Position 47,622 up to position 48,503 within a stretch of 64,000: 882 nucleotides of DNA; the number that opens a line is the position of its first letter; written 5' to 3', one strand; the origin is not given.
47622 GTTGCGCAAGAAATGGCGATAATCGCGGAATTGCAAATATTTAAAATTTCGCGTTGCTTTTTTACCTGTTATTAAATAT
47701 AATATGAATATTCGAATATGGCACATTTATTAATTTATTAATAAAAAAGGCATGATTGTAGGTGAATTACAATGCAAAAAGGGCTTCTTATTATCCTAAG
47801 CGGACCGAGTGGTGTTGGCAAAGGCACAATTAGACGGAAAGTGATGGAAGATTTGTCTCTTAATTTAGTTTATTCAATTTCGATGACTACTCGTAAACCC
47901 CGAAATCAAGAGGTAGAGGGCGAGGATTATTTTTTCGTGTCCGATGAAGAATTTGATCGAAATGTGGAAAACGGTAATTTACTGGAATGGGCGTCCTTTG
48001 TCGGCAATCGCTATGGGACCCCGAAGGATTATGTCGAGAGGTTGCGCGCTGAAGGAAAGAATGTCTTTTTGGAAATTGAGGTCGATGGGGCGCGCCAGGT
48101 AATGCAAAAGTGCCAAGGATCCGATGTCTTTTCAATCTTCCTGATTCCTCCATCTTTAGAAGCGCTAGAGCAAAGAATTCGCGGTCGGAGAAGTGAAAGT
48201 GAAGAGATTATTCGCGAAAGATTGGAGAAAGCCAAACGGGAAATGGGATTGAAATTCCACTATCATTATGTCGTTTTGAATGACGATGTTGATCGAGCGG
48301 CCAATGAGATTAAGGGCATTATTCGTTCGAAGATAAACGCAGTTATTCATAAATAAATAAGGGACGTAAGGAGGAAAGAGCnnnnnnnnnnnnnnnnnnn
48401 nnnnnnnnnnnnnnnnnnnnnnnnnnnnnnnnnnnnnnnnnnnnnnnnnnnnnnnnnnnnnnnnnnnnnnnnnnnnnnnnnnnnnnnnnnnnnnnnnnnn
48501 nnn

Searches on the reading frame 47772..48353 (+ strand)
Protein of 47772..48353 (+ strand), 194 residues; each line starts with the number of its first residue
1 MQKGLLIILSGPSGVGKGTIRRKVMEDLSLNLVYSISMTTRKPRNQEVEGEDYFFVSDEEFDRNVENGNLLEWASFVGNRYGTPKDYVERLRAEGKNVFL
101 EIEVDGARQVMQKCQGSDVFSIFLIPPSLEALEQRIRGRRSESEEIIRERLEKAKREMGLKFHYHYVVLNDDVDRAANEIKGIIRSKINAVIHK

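Call 22: search_protein_families(library=pfam, proteins=[window:47772-48353:+], max_evalue=0.00001)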
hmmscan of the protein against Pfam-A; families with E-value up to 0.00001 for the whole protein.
window:47772-48353:+ (194 aa): 1 family
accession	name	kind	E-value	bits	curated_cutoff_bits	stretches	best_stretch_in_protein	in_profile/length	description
PF00625.27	Guanylate_kin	-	2.5e-47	161.3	25.2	1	6-186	4-181/182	Guanylate kinase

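Call 68: find_encoding_contigs(protein=window:47772-48353:+, flank=6000, max_places=5)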
Protein window:47772-48353:+ (194 aa): 3 contigs read that carry it; 1 place shown.
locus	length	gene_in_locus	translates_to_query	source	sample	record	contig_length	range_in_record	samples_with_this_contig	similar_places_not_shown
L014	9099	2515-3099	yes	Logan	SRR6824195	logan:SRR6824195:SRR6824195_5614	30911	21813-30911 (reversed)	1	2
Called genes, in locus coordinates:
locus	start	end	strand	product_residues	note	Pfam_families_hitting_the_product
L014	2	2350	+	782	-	?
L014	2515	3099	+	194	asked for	PF00625:Guanylate_kin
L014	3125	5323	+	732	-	PF17764:PriA_3primeBD, PF00270:DEAD, PF04851:ResIII, PF13604:AAA_30 (weak), PF18319:Zn_ribbon_PriA, PF00271:Helicase_C (weak), PF18074:PriA_C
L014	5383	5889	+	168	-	-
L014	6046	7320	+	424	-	PF22458:RsmF-B_ferredox (faint), PF01189:Methyltr_RsmB-F (weak)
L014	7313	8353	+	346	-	PF21016:RlmN_N, PF04055:Radical_SAM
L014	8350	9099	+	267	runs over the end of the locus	PF00481:PP2C, PF13672:PP2C_2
